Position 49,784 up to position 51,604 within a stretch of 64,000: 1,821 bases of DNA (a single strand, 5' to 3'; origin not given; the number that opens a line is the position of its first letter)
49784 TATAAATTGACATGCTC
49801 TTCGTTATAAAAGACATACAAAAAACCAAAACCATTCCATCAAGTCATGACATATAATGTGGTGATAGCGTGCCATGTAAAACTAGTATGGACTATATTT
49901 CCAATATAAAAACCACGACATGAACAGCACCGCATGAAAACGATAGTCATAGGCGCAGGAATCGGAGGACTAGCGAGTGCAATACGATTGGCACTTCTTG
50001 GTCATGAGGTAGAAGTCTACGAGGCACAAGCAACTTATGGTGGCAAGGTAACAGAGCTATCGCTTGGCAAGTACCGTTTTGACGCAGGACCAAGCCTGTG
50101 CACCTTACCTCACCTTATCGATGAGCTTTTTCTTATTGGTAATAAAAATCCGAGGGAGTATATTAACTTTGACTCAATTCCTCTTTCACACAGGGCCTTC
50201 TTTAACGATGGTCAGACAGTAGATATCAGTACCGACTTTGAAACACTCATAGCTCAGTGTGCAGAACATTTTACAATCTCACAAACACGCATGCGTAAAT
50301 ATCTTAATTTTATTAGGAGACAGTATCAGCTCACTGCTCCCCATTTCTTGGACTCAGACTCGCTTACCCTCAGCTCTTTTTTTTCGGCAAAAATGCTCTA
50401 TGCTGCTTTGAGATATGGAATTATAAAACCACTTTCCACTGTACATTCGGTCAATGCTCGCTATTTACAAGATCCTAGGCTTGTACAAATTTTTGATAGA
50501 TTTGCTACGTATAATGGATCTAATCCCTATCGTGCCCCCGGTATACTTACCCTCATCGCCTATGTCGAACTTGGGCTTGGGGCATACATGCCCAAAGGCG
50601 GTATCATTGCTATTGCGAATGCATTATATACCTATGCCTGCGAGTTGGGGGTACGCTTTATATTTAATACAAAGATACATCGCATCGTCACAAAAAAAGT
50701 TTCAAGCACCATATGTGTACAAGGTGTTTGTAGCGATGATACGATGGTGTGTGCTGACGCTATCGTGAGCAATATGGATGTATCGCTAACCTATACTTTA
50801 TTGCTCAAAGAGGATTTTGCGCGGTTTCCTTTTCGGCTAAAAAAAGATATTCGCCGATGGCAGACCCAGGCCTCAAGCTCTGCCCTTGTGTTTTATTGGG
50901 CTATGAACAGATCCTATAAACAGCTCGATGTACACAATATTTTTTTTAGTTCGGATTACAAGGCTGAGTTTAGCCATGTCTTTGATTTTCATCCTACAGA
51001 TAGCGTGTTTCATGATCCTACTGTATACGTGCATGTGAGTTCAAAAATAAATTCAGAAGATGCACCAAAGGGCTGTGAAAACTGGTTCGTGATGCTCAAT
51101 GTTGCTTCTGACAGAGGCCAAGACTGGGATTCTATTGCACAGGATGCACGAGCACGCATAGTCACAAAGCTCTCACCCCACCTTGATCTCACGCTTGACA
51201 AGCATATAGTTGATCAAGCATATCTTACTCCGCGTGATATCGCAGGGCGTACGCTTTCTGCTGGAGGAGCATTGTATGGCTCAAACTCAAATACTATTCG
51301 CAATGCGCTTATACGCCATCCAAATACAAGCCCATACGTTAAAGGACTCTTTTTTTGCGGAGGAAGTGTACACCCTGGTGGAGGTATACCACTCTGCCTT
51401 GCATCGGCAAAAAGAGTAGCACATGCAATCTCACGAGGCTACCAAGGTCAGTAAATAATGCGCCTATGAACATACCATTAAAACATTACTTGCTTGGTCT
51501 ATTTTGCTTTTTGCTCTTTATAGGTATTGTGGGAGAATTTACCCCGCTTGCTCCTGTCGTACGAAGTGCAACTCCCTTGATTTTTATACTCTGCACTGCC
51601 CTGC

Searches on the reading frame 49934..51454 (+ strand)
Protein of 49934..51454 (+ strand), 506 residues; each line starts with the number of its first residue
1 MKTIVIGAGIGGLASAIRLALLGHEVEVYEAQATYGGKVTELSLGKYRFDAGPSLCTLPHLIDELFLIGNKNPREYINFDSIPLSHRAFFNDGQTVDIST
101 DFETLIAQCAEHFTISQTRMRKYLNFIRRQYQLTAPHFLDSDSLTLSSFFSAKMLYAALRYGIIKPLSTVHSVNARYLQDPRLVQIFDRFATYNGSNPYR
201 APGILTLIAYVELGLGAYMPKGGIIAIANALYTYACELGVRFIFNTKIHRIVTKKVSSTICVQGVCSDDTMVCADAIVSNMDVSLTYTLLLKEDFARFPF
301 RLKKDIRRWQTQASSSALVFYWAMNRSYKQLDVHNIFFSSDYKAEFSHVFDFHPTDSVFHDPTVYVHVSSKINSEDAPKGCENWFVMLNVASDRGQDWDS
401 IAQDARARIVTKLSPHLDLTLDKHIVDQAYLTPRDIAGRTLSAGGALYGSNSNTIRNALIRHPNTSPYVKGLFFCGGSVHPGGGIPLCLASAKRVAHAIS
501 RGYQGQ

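Call 91: search_protein_families(library=pfam, proteins=[window:49934-51454:+], max_evalue=0.0001)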
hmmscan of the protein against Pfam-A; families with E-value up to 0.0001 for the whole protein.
window:49934-51454:+ (506 aa): 4 families
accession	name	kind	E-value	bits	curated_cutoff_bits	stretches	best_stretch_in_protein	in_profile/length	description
PF01593.30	Amino_oxidase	-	1.4e-16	61.3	19.8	1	10-499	1-442/443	Flavin containing amine oxidoreductase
PF13450.12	NAD_binding_8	-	1.3e-10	41.8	21.9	1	5-57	1-53/68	NAD(P)-binding Rossmann-like domain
PF01266.30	DAO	-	1.9e-08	34.7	27.9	1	3-36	2-35/353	FAD dependent oxidoreductase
PF07992.20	Pyr_redox_2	-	6.3e-05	23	26.1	0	2-34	2-34/291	Pyridine nucleotide-disulphide oxidoreductase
